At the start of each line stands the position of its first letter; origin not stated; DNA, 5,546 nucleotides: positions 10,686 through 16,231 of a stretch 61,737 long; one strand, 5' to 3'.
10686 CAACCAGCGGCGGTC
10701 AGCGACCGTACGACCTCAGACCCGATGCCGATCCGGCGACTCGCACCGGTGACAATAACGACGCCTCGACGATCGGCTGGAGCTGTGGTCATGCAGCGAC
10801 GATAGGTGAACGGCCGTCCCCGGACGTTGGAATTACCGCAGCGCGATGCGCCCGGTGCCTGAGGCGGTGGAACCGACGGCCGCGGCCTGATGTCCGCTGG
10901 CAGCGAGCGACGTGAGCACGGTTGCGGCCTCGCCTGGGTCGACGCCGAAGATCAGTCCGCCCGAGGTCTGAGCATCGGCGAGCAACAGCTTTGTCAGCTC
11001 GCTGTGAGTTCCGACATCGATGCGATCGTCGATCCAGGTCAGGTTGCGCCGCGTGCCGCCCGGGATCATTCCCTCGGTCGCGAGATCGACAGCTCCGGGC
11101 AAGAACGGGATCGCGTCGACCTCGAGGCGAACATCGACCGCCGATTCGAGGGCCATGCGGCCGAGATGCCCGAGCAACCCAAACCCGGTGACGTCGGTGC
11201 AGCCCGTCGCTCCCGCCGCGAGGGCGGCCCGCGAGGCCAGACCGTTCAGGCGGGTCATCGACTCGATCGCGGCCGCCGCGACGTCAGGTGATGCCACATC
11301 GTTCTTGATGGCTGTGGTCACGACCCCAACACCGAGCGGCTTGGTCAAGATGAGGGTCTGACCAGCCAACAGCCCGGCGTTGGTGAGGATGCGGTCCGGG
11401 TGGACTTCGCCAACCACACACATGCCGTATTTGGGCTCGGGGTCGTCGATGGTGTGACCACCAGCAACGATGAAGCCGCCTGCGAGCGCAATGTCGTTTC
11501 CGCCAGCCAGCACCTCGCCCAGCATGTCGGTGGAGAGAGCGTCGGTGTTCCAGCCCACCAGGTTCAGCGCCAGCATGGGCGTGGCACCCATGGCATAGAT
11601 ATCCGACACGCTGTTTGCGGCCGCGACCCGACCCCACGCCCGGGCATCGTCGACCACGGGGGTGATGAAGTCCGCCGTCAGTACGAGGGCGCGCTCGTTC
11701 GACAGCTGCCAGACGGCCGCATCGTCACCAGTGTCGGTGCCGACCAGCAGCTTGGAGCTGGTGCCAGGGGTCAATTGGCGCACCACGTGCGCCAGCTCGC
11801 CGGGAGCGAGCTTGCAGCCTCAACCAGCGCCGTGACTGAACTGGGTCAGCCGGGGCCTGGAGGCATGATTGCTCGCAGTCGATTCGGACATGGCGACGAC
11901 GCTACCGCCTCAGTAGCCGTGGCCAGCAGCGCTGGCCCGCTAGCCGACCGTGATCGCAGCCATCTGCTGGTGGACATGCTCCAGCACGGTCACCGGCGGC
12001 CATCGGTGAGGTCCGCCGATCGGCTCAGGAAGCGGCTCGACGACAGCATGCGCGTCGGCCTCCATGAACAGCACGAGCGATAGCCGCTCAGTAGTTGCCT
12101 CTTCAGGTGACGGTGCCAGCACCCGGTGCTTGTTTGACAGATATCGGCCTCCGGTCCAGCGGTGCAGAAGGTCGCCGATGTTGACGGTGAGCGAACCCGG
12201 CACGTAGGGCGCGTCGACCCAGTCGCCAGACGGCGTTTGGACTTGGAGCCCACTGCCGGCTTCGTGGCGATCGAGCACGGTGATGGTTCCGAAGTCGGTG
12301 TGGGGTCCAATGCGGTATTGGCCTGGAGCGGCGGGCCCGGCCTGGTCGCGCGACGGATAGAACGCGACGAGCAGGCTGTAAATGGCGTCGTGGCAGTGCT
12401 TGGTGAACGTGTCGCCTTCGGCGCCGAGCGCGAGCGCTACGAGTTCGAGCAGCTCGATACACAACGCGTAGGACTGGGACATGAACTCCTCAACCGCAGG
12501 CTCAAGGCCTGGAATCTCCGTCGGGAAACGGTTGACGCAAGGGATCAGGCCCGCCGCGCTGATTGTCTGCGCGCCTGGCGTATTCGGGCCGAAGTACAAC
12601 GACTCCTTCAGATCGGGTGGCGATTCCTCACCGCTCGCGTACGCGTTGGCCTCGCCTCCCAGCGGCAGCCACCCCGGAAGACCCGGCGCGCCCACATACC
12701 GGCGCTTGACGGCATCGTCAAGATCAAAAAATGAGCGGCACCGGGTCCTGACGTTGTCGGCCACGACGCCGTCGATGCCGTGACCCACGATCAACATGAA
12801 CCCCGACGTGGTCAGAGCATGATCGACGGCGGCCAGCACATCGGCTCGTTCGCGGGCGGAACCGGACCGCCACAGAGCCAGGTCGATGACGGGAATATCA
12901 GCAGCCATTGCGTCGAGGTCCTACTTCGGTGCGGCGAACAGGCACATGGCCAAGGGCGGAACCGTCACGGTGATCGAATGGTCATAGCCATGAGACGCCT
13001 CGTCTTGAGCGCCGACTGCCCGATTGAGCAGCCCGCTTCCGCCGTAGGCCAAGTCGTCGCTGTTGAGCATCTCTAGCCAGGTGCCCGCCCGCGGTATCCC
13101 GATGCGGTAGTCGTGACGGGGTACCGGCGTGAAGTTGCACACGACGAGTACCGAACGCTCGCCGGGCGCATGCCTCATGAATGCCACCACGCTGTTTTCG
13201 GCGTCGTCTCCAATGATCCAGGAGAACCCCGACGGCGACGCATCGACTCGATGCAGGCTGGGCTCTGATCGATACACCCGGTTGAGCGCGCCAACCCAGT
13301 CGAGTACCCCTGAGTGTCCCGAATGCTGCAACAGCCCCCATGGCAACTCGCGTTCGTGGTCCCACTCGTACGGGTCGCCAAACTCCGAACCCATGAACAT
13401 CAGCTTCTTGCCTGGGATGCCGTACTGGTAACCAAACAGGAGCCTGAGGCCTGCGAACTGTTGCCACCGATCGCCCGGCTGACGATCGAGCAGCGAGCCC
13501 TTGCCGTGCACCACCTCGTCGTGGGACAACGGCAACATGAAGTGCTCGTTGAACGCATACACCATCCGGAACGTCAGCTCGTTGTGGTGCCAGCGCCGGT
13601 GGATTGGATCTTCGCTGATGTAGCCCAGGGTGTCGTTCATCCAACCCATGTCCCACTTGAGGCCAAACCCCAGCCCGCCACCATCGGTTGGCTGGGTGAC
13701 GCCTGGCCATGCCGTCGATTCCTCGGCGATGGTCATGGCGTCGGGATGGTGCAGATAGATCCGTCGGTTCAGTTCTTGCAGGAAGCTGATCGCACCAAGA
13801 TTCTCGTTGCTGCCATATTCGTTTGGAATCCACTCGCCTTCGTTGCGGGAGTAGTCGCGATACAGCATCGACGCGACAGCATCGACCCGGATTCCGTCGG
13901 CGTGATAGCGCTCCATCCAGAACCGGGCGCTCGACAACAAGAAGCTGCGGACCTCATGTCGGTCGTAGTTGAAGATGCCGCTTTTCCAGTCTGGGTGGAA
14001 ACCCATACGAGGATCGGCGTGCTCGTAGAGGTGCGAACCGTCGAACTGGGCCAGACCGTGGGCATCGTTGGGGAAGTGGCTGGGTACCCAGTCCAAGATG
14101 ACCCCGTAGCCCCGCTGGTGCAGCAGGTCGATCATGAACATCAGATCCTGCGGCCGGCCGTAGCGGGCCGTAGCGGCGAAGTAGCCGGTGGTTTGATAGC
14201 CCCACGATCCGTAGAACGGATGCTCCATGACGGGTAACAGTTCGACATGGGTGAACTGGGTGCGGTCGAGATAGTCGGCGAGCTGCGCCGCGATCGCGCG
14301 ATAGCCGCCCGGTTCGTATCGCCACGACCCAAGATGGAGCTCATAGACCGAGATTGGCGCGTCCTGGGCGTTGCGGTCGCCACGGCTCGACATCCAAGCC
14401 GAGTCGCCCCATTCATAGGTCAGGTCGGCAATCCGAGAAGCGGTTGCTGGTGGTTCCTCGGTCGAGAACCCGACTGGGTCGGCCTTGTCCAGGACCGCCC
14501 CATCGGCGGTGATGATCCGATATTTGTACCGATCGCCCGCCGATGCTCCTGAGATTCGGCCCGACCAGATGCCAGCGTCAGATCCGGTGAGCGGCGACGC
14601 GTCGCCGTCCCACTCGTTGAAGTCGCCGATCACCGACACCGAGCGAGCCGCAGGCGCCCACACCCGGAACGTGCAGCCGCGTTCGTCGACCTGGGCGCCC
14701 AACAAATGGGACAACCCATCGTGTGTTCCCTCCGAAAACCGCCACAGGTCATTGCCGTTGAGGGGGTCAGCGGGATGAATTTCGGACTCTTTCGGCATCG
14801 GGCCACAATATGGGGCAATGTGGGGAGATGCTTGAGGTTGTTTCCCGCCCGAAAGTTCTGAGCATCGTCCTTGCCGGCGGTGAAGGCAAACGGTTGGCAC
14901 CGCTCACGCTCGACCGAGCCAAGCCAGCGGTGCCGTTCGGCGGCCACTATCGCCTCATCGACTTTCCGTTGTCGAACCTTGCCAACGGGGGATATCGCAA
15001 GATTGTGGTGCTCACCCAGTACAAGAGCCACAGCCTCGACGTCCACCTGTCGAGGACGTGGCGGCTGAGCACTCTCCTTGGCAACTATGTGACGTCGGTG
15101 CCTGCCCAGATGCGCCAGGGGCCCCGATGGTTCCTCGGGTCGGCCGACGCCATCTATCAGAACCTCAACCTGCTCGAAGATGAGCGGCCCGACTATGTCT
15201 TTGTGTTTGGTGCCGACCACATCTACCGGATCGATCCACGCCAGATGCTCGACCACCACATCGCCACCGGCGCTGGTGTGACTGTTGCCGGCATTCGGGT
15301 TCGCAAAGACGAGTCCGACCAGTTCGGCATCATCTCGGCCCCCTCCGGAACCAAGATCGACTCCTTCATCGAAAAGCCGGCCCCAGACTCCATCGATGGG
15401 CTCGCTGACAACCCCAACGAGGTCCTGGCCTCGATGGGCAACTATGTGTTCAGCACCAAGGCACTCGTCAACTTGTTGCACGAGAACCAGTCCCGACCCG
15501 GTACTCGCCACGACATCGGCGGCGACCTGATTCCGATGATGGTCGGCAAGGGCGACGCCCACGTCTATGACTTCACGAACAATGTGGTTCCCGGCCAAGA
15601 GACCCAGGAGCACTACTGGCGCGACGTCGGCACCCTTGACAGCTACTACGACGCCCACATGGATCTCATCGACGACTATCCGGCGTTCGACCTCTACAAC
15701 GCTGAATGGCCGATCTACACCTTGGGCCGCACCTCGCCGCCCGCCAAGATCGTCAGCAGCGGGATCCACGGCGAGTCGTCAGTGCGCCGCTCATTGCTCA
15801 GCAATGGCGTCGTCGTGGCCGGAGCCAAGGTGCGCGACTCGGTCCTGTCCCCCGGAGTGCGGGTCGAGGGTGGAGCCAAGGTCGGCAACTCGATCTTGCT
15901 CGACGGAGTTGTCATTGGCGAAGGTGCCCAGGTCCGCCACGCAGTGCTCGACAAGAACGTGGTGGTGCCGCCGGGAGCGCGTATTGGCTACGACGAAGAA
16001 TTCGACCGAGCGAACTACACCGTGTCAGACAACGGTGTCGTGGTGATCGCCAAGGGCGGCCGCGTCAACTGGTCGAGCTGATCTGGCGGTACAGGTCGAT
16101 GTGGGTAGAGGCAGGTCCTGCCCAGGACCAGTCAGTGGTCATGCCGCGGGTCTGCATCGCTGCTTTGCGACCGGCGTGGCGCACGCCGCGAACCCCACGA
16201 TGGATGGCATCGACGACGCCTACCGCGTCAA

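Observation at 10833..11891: selD is itself a selenoprotein: in-frame UGA at the catalytic Cys/Sec position, truncated in the ORF track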

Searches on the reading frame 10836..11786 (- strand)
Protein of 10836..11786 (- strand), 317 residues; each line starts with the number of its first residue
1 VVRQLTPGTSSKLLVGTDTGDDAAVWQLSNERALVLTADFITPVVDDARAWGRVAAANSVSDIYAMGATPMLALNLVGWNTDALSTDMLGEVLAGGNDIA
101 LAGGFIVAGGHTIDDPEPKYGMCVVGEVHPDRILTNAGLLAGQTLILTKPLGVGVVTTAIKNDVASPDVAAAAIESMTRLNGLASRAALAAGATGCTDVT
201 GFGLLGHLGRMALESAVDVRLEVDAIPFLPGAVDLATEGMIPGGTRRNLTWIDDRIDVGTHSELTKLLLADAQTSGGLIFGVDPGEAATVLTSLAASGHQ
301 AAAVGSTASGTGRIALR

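Call 42: list_cluster_members(proteins=[P0001, window:10836-11786:-, P0002, P0005, P0053, P0078, P0010])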
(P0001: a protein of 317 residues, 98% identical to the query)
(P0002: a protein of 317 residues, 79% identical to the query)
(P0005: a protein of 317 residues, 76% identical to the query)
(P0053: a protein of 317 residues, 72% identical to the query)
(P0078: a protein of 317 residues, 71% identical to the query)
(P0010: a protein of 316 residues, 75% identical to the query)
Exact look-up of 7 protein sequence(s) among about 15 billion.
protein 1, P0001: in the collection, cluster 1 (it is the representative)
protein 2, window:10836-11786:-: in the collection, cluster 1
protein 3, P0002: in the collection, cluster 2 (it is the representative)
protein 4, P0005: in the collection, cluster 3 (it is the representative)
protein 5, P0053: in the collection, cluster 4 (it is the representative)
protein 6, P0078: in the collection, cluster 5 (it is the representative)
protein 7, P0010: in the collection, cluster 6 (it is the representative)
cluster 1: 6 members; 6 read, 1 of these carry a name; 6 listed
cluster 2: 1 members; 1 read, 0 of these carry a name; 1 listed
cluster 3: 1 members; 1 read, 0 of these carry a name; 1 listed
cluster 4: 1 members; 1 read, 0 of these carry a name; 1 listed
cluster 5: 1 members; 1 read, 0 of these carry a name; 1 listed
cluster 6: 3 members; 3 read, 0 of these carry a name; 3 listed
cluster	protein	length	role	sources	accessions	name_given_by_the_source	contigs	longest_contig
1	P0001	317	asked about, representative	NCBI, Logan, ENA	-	-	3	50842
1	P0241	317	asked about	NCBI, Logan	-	-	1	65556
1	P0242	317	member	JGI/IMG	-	selenide, water dikinase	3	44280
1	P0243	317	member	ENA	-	-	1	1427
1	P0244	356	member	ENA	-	-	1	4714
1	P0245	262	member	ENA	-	-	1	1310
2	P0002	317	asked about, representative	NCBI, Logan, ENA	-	-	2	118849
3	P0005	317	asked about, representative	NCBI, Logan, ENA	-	-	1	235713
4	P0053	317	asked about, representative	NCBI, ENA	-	-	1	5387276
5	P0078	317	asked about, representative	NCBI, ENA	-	-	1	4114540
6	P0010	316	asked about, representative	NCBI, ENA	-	-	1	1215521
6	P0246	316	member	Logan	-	-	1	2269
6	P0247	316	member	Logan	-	-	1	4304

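Call 44: find_encoding_contigs(protein=P0241, flank=1000, max_places=3)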
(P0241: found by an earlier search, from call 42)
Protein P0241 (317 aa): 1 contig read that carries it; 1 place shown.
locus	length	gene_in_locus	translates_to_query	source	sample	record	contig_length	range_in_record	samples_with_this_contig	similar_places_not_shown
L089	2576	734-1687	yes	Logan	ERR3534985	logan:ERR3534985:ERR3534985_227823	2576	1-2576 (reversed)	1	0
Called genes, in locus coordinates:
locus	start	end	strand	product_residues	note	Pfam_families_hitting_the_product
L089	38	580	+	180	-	PF03171:2OG-FeII_Oxy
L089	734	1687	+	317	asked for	PF00586:AIRS, PF02769:AIRS_C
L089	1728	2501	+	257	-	PF00106:adh_short, PF13561:adh_short_C2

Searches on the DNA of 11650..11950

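Call 17: search_rna_families(source=window, start=11650, end=11950, threshold=evalue, max_evalue=10)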
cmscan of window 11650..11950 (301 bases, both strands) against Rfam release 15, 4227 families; matches with E-value up to 10: 6.
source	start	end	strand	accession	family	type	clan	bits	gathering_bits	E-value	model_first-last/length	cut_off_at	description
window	11898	11934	-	RF01707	JUMPstart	Cis-reg;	-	16.8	35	0.39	1-38/38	no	JUMPstart RNA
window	11698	11764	-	RF04257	mir-9230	Gene; miRNA;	-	16.6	100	0.98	1-87/87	no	mir-9230 microRNA precursor family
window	11759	11801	+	RF02806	PyrR208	Gene; snRNA; snoRNA; HACA-box;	-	13.9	64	2.2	1-60/60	no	Pyrobaculum sRNA 208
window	11659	11677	+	RF01151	snoU82P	Gene; snRNA; snoRNA; CD-box;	-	10.5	42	2.6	1-55/55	no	Small nucleolar RNA U82P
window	11721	11862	-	RF02690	BTH_s1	Gene; sRNA;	-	10.4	74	3.2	1-205/205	no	Burkholderia sRNA 1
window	11661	11676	+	RF01734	Fluoride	Cis-reg; riboswitch;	-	8.9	34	9.4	10-25/64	no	Fluoride riboswitch aptamer (crcB RNA motif)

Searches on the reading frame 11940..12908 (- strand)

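Call 9: search_protein_families(library=pfam, proteins=[window:11940-12908:-])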
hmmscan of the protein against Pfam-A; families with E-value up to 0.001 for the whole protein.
window:11940-12908:- (322 aa): 2 families
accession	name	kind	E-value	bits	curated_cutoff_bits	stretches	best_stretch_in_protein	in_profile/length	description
PF14226.12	DIOX_N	-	4.1e-19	69.8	27.3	1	5-114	1-102/117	non-haem dioxygenase in morphine synthesis N-terminal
PF03171.26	2OG-FeII_Oxy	-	4.1e-19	69.2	23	1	180-282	5-99/101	2OG-Fe(II) oxygenase superfamily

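Call 58: search_protein_families(library=ncbifam, proteins=[window:11940-12908:-])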
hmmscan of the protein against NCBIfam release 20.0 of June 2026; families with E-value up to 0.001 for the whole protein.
window:11940-12908:- (322 aa): 0 families

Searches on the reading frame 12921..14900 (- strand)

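Call 9: search_protein_families(library=pfam, proteins=[window:12921-14900:-])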
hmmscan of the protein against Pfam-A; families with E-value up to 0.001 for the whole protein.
window:12921-14900:- (659 aa): 4 families
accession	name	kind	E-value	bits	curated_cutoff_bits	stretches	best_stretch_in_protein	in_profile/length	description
PF02806.24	Alpha-amylase_C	-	6.2e-25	87.8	21.2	1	561-655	1-92/95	Alpha amylase, C-terminal all-beta domain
PF02922.24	CBM_48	-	3.3e-19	69.4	22.4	1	67-143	2-82/83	Carbohydrate-binding module 48 (Isoamylase N-terminal domain)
PF00128.31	Alpha-amylase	-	2.1e-14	54.1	22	2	198-278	16-94/446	Alpha amylase, catalytic domain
PF22019.2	GlgB_N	-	0.00088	19.8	27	0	51-142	4-93/94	alpha-1,4-glucan branching enzyme GlgB, N-terminal domain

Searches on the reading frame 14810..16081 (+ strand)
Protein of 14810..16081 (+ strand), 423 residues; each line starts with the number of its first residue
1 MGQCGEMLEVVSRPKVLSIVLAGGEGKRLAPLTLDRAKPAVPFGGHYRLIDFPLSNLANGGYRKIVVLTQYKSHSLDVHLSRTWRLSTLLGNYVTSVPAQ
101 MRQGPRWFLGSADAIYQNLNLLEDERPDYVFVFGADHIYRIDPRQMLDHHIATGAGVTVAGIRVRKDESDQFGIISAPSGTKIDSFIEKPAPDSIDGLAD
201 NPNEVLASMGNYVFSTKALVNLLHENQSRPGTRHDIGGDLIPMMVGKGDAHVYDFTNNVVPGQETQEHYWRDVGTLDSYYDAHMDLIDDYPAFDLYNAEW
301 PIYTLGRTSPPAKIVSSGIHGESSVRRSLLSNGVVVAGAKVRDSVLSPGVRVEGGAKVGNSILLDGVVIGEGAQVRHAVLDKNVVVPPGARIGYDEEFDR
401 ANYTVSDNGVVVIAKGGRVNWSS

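Call 9: search_protein_families(library=pfam, proteins=[window:14810-16081:+])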
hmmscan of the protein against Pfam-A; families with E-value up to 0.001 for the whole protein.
window:14810-16081:+ (423 aa): 5 families
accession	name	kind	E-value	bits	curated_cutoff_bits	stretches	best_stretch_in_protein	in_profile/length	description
PF00483.29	NTP_transferase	-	2.7e-60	204.4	21.2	1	18-286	2-242/245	Nucleotidyl transferase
PF24894.1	Hexapep_GlmU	-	3.8e-32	110.9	23.3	1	310-413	1-104/104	GlmU-like, C-terminal hexapeptide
PF25247.1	LbH_GLGC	-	6.5e-08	33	27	0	367-418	74-129/135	GLGC left-handed parallel beta-helix domain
PF25084.1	LbH_EIF2B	-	2e-07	31.4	54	1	332-392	27-87/105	EIF2B subunit epsilon LbH domain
PF12804.13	NTP_transf_3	-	3.4e-05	24.5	27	1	19-160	2-121/160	MobA-like NTP transferase domain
